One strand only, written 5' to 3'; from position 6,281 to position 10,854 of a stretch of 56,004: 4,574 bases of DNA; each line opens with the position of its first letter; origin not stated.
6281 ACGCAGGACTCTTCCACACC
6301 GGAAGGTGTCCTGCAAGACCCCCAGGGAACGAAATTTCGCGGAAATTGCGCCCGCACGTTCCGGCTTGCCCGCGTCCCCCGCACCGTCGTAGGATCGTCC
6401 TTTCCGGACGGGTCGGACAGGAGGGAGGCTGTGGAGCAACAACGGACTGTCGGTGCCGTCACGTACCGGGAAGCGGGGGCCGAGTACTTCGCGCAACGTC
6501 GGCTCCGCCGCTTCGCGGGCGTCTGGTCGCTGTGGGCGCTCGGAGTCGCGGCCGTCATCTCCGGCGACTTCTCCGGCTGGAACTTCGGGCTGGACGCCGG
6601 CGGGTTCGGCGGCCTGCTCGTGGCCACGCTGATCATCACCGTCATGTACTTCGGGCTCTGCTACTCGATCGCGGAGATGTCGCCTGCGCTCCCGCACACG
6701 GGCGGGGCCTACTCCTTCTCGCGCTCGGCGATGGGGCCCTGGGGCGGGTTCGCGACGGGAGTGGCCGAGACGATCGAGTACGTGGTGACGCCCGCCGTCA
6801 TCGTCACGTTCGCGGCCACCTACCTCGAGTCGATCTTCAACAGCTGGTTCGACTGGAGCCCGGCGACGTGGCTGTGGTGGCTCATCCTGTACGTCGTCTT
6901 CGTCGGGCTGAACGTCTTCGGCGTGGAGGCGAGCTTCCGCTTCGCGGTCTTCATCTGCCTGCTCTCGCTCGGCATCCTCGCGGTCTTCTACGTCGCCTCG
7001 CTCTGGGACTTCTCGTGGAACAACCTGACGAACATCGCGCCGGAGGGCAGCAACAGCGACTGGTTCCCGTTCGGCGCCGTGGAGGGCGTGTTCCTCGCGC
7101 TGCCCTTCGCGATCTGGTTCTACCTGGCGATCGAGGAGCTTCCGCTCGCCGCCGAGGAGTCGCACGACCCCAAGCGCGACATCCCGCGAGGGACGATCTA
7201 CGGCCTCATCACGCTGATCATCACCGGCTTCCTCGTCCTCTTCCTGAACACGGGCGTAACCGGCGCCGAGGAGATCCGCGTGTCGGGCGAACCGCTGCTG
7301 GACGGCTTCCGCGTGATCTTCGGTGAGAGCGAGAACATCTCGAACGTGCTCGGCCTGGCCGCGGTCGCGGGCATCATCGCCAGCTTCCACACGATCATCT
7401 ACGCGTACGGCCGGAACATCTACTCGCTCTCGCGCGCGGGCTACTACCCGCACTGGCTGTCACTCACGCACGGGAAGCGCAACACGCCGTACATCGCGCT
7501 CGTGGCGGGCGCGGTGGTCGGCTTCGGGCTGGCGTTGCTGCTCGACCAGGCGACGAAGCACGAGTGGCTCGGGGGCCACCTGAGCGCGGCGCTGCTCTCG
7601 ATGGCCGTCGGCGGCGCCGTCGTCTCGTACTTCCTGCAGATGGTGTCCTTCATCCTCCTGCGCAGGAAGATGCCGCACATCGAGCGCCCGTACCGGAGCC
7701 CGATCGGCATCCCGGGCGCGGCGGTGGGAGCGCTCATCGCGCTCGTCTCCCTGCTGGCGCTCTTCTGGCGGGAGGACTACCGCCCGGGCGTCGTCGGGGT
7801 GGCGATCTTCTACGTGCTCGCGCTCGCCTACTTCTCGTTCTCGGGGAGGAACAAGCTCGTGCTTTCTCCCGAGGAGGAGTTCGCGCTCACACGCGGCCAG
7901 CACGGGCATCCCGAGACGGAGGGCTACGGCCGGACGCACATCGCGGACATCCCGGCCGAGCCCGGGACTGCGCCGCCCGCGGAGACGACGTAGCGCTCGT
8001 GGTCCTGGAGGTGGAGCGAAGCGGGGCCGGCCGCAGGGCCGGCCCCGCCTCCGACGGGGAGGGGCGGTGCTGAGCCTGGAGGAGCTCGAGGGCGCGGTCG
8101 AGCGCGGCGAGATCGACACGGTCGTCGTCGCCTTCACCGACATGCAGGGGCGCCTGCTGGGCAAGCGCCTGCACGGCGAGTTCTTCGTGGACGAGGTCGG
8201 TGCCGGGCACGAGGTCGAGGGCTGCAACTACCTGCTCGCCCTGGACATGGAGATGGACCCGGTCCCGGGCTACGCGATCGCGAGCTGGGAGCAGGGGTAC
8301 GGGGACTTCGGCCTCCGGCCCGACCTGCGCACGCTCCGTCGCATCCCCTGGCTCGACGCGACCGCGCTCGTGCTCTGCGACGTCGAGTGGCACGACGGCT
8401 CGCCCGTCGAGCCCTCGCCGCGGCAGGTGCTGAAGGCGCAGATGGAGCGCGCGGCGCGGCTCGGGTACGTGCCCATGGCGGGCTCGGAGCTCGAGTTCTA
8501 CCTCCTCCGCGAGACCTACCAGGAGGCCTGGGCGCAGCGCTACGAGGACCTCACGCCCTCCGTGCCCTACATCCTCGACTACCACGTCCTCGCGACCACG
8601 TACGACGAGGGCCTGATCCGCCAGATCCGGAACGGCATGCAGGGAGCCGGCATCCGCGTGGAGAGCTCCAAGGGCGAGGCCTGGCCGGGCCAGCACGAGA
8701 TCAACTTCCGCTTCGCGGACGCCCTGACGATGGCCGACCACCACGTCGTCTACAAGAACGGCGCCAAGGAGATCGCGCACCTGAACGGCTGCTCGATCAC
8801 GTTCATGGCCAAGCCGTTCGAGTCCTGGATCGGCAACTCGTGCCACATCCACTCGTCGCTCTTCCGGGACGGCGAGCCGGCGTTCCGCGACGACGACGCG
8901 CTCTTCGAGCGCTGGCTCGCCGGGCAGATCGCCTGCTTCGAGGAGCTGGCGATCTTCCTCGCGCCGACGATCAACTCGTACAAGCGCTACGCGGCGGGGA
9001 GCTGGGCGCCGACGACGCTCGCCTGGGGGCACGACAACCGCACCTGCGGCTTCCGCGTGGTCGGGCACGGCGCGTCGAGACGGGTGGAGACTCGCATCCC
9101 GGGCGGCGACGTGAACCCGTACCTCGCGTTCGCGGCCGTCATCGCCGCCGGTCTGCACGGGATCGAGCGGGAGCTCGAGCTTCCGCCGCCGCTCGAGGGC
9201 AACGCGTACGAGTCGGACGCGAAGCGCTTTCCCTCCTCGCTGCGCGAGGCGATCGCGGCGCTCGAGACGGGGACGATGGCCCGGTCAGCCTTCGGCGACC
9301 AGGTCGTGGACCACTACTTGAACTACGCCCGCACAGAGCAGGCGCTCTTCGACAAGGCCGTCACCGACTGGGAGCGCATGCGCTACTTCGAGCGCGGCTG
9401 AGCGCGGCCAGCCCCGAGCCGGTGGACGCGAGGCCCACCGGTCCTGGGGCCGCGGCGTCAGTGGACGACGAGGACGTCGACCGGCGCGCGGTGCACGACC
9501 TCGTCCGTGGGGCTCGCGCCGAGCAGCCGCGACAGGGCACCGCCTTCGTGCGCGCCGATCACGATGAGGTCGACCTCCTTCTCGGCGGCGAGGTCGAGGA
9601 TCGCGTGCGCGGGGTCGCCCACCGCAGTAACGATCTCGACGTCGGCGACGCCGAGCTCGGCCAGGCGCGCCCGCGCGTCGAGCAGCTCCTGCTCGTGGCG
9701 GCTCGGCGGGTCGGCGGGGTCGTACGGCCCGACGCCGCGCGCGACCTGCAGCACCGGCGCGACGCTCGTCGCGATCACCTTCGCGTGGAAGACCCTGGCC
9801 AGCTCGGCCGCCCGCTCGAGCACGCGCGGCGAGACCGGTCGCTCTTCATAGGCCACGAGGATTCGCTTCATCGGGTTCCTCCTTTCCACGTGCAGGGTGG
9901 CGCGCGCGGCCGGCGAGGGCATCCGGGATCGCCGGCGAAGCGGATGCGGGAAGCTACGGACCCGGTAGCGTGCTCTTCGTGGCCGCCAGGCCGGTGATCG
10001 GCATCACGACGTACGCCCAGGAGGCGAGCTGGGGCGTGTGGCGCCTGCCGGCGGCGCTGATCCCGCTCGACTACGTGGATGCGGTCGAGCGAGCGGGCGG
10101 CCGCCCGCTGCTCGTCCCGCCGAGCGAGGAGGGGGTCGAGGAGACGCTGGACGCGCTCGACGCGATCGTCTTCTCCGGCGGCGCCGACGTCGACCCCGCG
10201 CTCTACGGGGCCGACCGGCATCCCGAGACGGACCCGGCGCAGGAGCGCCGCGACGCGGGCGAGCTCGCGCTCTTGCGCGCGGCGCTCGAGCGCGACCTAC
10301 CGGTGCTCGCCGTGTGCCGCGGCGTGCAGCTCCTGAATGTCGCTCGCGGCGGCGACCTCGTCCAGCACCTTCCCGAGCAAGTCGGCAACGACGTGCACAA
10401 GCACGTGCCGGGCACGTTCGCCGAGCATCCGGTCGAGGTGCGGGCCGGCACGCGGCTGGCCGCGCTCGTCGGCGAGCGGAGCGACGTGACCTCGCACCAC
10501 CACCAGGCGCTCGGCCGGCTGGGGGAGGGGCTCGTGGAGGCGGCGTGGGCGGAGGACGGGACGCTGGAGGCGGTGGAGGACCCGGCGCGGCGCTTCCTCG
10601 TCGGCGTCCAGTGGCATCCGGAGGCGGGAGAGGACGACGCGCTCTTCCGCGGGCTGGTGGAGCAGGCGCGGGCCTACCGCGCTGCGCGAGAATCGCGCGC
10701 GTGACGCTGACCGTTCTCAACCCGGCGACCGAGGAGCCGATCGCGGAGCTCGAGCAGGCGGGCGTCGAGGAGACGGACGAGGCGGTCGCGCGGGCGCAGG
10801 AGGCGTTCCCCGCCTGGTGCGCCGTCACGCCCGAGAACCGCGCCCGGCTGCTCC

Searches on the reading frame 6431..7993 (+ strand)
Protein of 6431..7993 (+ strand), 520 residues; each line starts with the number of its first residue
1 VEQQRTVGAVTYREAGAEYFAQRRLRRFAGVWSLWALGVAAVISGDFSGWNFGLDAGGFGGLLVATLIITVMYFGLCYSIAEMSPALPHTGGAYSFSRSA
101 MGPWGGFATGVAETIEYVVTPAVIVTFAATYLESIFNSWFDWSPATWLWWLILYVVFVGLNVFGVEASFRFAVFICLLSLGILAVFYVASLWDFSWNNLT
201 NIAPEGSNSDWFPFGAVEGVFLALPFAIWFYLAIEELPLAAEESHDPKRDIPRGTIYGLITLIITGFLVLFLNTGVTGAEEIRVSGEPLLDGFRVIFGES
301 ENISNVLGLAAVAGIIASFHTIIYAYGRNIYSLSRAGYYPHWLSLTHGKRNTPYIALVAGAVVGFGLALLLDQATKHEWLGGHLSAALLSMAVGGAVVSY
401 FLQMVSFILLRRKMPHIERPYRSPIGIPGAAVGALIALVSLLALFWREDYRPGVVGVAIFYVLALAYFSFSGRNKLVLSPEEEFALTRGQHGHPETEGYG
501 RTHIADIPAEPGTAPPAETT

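Call 11: search_protein_families(library=pfam, proteins=[window:6431-7993:+])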
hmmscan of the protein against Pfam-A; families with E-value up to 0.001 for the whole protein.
window:6431-7993:+ (520 aa): 2 families
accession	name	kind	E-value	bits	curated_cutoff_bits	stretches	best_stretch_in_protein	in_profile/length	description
PF13520.12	AA_permease_2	-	2.5e-40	139.2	27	1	30-462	2-420/427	Amino acid permease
PF00324.27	AA_permease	-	1.3e-39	136.7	24.6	1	45-456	14-436/470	Amino acid permease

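Call 15: find_homologous_proteins(query=window:6431-7993:+, max_evalue=1e-50)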
Query window:6431-7993:+ (520 aa): 7999 proteins with E <= 1e-50 among 8000 candidates; the best 120 are listed.
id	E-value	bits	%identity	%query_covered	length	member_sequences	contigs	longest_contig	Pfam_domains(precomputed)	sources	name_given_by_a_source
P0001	0.0e+0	1166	100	100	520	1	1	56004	PF13520.13,PF00324.28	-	-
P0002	0.0e+0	1085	93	98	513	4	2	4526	PF13520.13,PF00324.28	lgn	-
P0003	0.0e+0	1073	92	98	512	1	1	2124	PF13520.13,PF00324.28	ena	-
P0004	0.0e+0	1067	91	98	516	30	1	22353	PF01490.25,PF13520.13,PF00324.28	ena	-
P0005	0.0e+0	1065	90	100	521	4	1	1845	PF13520.13,PF00324.28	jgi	jgi:ethanolamine permease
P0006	0.0e+0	1065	91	98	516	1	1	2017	PF01490.25,PF13520.13,PF00324.28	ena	-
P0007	0.0e+0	1063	91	98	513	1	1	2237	PF13520.13,PF00324.28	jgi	jgi:ethanolamine permease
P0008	0.0e+0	1062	90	98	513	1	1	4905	PF01490.25,PF13520.13,PF00324.28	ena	-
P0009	0.0e+0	1060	90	98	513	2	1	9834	PF01490.25,PF13520.13,PF00324.28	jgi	-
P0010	0.0e+0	1060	91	98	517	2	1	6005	PF01490.25,PF13520.13,PF00324.28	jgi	jgi:ethanolamine permease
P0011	0.0e+0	1057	90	98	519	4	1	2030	PF01490.25,PF13520.13,PF00324.28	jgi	jgi:ethanolamine permease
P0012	0.0e+0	1056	91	98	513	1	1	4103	PF13520.13,PF00324.28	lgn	-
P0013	0.0e+0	1056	91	98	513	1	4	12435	PF13520.13,PF00324.28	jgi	-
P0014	0.0e+0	1049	89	98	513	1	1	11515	PF13520.13,PF00324.28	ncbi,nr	ncbi:MAG TPA: ethanolamine permease [Gaiellaceae bacterium]|nr:ethanolamine permease [Gaiellaceae ba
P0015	0.0e+0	1046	89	98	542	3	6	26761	PF13520.13,PF00324.28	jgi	jgi:ethanolamine permease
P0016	0.0e+0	1035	88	100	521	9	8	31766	PF13520.13,PF00324.28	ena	-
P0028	1.2e-288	976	84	98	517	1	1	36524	PF13520.13,PF00324.28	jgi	jgi:ethanolamine permease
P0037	1.2e-279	947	81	99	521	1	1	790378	PF13520.13,PF00324.28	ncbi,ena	-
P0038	1.4e-278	943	81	100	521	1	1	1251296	PF13520.13,PF00324.28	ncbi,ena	-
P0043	1.5e-275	933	81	99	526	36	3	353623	PF13520.13,PF00324.28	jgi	jgi:ethanolamine permease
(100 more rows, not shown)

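Call 16: find_encoding_contigs(protein=P0004, flank=4000, max_places=3)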
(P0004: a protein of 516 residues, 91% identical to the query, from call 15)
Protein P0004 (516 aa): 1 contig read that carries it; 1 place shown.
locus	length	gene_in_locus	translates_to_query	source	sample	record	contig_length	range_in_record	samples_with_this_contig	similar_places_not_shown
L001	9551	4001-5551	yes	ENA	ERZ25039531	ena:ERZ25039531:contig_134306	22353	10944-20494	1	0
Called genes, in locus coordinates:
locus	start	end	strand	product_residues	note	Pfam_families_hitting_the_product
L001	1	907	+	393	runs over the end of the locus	PF00999:Na_H_Exchanger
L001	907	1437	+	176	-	PF25991:KhtT_N, PF02080:TrkA_C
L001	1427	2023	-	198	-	PF03848:TehB, PF05724:TPMT, PF01209:Ubie_methyltran, PF05175:MTS, PF08241:Methyltransf_11, PF08242:Methyltransf_12, PF13649:Methyltransf_25, PF13847:Methyltransf_31, +1 more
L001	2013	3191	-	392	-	PF07690:MFS_1, PF06779:MFS_4 (weak)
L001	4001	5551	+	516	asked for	PF13520:AA_permease_2, PF00324:AA_permease, PF01490:Aa_trans (faint)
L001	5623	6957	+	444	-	PF00120:Gln-synt_C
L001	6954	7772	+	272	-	PF00551:Formyl_trans_N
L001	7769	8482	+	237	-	PF07722:Peptidase_C26, PF00117:GATase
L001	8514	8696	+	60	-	PF13396:PLDc_N (weak)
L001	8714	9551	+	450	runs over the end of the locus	PF00171:Aldedh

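Call 17: find_encoding_contigs(protein=P0016, flank=4000, max_places=4)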
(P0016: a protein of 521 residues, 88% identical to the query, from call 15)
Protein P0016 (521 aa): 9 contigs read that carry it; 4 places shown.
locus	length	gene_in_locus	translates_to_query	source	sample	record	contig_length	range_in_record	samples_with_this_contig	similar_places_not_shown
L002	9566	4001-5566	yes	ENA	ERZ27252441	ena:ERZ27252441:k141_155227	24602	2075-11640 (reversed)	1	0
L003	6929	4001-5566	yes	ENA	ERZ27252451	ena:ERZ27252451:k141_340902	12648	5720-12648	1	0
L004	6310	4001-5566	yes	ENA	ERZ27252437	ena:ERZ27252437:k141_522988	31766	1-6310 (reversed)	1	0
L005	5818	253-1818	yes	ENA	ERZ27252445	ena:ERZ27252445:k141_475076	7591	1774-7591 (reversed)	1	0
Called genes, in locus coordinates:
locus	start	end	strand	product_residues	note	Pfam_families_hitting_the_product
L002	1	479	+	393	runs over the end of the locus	PF00999:Na_H_Exchanger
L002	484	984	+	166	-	PF25991:KhtT_N, PF02080:TrkA_C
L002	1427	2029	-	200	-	PF03848:TehB, PF05724:TPMT, PF13489:Methyltransf_23 (weak), PF05175:MTS (weak), PF08241:Methyltransf_11, PF08242:Methyltransf_12, PF13649:Methyltransf_25, PF13847:Methyltransf_31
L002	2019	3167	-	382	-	PF00083:Sugar_tr, PF07690:MFS_1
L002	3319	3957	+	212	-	-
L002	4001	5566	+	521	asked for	PF00324:AA_permease, PF13520:AA_permease_2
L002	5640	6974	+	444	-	PF00120:Gln-synt_C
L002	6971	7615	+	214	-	-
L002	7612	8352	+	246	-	PF07722:Peptidase_C26, PF00117:GATase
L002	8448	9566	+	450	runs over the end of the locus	PF00171:Aldedh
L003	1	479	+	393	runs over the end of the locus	PF00999:Na_H_Exchanger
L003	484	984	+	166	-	PF25991:KhtT_N, PF02080:TrkA_C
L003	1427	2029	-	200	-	PF03848:TehB, PF05724:TPMT, PF13489:Methyltransf_23 (weak), PF05175:MTS (weak), PF08241:Methyltransf_11, PF08242:Methyltransf_12, PF13649:Methyltransf_25, PF13847:Methyltransf_31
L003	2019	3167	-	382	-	PF00083:Sugar_tr, PF07690:MFS_1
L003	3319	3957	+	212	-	-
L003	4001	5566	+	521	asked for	PF00324:AA_permease, PF13520:AA_permease_2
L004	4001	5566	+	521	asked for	PF00324:AA_permease, PF13520:AA_permease_2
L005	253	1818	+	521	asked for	PF00324:AA_permease, PF13520:AA_permease_2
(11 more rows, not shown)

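Call 18: find_encoding_contigs(protein=P0015, flank=4000, max_places=4)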
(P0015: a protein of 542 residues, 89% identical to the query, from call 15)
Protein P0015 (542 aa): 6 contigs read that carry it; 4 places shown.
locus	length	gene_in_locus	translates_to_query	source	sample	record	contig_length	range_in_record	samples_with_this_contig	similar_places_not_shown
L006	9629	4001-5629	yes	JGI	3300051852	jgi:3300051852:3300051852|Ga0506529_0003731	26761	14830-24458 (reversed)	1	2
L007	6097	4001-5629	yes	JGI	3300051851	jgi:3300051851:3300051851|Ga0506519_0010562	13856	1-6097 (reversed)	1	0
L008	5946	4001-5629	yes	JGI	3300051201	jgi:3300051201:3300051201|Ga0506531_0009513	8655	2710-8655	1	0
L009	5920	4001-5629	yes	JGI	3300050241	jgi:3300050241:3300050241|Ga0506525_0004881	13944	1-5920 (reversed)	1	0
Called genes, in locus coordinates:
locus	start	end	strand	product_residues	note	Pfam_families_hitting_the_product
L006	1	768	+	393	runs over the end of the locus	PF00999:Na_H_Exchanger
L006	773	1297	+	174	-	PF25991:KhtT_N, PF02080:TrkA_C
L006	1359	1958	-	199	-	PF03848:TehB, PF05724:TPMT, PF13489:Methyltransf_23 (weak), PF05175:MTS (weak), PF08241:Methyltransf_11, PF08242:Methyltransf_12, PF13649:Methyltransf_25, PF13847:Methyltransf_31, +1 more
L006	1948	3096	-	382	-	PF00083:Sugar_tr, PF07690:MFS_1, PF06779:MFS_4, PF07690:MFS_1 (weak)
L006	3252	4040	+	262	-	-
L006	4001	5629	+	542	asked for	PF00324:AA_permease, PF13520:AA_permease_2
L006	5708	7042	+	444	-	PF00120:Gln-synt_C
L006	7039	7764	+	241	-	PF07722:Peptidase_C26, PF00117:GATase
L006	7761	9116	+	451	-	PF00171:Aldedh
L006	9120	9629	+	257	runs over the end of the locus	PF00106:adh_short, PF13561:adh_short_C2, PF23441:SDR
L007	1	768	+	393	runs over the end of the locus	PF00999:Na_H_Exchanger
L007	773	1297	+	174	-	PF25991:KhtT_N, PF02080:TrkA_C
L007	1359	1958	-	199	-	PF03848:TehB, PF05724:TPMT, PF13489:Methyltransf_23 (weak), PF05175:MTS (weak), PF08241:Methyltransf_11, PF08242:Methyltransf_12, PF13649:Methyltransf_25, PF13847:Methyltransf_31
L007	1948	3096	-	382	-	PF00083:Sugar_tr, PF07690:MFS_1, PF06779:MFS_4, PF07690:MFS_1 (weak)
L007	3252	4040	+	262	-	-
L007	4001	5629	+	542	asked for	PF00324:AA_permease, PF13520:AA_permease_2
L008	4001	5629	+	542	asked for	PF00324:AA_permease, PF13520:AA_permease_2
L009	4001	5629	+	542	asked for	PF00324:AA_permease, PF13520:AA_permease_2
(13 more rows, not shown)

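Call 20: find_encoding_contigs(protein=P0028, flank=4000, max_places=2)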
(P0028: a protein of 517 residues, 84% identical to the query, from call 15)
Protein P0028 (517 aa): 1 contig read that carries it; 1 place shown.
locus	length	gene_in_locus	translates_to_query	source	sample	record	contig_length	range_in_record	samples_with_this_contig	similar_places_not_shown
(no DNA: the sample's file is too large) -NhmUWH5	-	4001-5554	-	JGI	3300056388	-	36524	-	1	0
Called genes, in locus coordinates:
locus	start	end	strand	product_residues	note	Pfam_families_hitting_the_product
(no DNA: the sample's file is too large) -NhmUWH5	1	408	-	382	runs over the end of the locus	PF00083:Sugar_tr (weak), PF07690:MFS_1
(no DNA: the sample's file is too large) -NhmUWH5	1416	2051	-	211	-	PF00929:RNase_T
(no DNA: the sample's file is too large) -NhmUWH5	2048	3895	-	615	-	PF00027:cNMP_binding, PF00571:CBS (faint), PF03445:DUF294, PF10335:DUF294_C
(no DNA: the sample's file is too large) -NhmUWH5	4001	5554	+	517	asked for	PF13520:AA_permease_2, PF00324:AA_permease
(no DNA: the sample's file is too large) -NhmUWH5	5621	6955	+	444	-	PF00120:Gln-synt_C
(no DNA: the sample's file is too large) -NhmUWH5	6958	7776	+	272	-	PF00551:Formyl_trans_N, PF02911:Formyl_trans_C (weak)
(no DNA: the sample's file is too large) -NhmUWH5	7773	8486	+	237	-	PF07722:Peptidase_C26, PF00117:GATase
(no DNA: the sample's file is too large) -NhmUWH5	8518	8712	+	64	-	PF13396:PLDc_N (weak)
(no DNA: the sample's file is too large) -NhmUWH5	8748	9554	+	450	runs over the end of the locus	PF00171:Aldedh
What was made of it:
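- Tried and rejected: One related contig (P0028) gave gene coordinates but no DNA (call 20).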

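Call 21: find_encoding_contigs(protein=P0037, flank=4000, max_places=2)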
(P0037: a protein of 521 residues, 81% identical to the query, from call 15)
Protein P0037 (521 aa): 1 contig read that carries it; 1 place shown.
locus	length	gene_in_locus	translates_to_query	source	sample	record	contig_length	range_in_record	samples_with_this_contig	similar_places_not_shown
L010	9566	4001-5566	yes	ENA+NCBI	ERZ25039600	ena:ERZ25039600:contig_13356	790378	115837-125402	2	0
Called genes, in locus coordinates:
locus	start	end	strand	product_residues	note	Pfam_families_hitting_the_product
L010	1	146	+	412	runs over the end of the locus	PF07690:MFS_1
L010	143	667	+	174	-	-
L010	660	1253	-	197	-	PF05724:TPMT, PF13489:Methyltransf_23, PF03848:TehB, PF05175:MTS (weak), PF13649:Methyltransf_25, PF13847:Methyltransf_31, PF08241:Methyltransf_11, PF08242:Methyltransf_12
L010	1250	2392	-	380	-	PF07690:MFS_1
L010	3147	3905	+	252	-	PF00106:adh_short, PF08659:KR, PF13561:adh_short_C2, PF23441:SDR (weak)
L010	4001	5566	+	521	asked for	PF13520:AA_permease_2, PF00324:AA_permease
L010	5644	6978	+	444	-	PF00120:Gln-synt_C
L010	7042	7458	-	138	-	PF00582:Usp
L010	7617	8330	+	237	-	PF07722:Peptidase_C26, PF00117:GATase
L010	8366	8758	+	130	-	-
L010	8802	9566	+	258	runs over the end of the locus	PF00106:adh_short, PF08659:KR (weak), PF13561:adh_short_C2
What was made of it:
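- In another relative the permease has only a ~105-bp upstream gap, while a ~1-kb gap stays beside the MFS gene (calls 20, 21).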

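Call 22: find_encoding_contigs(protein=P0038, flank=4000, max_places=2)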
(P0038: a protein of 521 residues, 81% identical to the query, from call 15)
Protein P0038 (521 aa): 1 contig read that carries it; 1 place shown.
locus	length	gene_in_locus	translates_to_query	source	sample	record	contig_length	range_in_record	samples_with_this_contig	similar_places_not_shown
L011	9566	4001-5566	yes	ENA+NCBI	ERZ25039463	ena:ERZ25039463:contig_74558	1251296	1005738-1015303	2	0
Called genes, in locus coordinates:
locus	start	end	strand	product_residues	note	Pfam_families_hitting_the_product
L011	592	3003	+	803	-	PF01266:DAO, PF16350:FAO_M, PF01571:GCV_T, PF08669:GCV_T_C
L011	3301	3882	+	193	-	PF01636:APH, PF01633:Choline_kinase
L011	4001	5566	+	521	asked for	PF13520:AA_permease_2, PF00324:AA_permease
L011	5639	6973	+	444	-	PF00120:Gln-synt_C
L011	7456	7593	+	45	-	-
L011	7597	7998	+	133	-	PF20791:Acyl-ACP_TE_C, PF13279:4HBT_2, PF03061:4HBT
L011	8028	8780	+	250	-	PF07722:Peptidase_C26, PF00117:GATase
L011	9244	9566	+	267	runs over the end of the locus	PF00465:Fe-ADH, PF25137:ADH_Fe_C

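Call 23: find_encoding_contigs(protein=P0043, flank=4000, max_places=2)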
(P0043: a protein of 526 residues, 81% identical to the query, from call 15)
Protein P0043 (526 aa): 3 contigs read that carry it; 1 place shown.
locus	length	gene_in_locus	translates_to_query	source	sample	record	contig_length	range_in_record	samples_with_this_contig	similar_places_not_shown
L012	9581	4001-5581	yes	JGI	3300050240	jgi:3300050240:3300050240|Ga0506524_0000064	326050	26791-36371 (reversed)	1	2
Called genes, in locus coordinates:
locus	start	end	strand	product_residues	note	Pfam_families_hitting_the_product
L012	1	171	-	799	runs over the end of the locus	PF00004:AAA, PF17862:AAA_lid_3 (weak), PF01434:Peptidase_M41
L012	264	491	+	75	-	-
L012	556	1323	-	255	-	PF00106:adh_short, PF08659:KR (weak), PF13561:adh_short_C2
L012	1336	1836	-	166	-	-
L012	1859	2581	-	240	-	PF07722:Peptidase_C26, PF00117:GATase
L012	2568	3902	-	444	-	PF00120:Gln-synt_C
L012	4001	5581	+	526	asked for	PF00324:AA_permease, PF13520:AA_permease_2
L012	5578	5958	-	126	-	-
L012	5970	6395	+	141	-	-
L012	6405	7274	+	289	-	PF01633:Choline_kinase, PF01636:APH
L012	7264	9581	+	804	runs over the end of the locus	PF00890:FAD_binding_2 (weak), PF01266:DAO, PF16350:FAO_M, PF01571:GCV_T, PF08669:GCV_T_C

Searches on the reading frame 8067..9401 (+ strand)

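Call 11: search_protein_families(library=pfam, proteins=[window:8067-9401:+])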
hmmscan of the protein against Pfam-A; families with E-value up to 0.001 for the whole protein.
window:8067-9401:+ (444 aa): 1 family
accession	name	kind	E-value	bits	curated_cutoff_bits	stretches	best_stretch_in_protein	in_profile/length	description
PF00120.29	Gln-synt_C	-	1.7e-98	330.3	24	1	117-440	3-344/344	Glutamine synthetase, catalytic domain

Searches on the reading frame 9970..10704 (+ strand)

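Call 11: search_protein_families(library=pfam, proteins=[window:9970-10704:+])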
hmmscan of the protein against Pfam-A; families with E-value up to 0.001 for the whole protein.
window:9970-10704:+ (244 aa): 2 families
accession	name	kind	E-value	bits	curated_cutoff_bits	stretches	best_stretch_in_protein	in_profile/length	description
PF07722.19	Peptidase_C26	-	2.3e-65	220.9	20.5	1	8-218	1-219/219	Peptidase C26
PF00117.34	GATase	-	4.2e-13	49.8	22.8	1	95-219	58-173/190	Glutamine amidotransferase class-I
